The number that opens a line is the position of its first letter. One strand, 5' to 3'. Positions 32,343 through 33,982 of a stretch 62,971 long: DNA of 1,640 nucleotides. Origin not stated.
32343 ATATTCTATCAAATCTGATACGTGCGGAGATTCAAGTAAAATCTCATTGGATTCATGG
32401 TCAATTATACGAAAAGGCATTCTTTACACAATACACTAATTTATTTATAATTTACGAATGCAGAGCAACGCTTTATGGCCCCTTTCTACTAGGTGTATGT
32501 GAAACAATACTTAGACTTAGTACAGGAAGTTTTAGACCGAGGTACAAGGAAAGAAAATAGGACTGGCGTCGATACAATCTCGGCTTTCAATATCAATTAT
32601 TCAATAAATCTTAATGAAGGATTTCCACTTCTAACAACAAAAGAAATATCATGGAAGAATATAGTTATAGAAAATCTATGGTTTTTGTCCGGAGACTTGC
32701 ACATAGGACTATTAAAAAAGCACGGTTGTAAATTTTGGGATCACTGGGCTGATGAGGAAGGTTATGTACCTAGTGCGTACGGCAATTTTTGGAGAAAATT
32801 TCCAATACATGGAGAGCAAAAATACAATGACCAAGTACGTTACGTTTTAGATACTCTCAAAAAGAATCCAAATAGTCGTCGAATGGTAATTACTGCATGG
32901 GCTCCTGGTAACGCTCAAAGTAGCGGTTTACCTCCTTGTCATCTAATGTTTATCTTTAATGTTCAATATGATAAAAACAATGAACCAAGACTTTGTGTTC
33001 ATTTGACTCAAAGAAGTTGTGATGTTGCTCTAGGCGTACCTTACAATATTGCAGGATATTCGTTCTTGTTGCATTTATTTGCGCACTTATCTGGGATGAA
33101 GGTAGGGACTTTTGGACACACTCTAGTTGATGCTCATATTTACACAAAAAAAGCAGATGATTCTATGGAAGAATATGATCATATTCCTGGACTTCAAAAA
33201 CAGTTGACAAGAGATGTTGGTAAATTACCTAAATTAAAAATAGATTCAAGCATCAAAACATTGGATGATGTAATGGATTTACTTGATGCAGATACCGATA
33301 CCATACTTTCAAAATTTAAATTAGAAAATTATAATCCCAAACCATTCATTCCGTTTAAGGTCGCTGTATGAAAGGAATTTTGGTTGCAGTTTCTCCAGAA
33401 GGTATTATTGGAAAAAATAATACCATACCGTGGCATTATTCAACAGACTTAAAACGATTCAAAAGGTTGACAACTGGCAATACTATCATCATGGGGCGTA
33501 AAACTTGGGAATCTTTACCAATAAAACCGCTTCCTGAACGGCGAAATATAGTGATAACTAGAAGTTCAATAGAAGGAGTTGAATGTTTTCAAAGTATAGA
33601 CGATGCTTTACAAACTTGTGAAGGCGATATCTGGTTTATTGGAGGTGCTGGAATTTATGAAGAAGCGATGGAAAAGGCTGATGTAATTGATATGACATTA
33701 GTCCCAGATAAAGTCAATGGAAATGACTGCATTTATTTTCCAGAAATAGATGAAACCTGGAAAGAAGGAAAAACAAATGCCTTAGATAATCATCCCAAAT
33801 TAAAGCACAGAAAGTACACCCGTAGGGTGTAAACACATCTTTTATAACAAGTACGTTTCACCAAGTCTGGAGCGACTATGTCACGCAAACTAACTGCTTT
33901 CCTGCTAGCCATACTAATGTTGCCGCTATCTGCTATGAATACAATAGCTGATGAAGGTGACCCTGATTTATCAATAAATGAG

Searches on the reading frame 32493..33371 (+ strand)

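Call 9: search_protein_families(library=pfam, proteins=[window:32493-33371:+], max_evalue=0.01)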
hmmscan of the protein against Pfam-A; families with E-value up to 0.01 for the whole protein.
window:32493-33371:+ (292 aa): 1 family
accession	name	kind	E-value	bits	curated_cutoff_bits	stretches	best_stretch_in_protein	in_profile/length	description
PF00303.24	Thymidylat_synt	-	1.3e-86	290.5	24.3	1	4-292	1-266/266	Thymidylate synthase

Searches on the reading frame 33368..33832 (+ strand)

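Call 9: search_protein_families(library=pfam, proteins=[window:33368-33832:+], max_evalue=0.01)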
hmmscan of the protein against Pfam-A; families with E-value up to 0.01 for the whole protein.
window:33368-33832:+ (154 aa): 1 family
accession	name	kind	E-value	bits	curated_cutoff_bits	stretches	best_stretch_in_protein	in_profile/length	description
PF00186.24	DHFR_1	-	5.3e-42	143.6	25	1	4-144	4-147/159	Dihydrofolate reductase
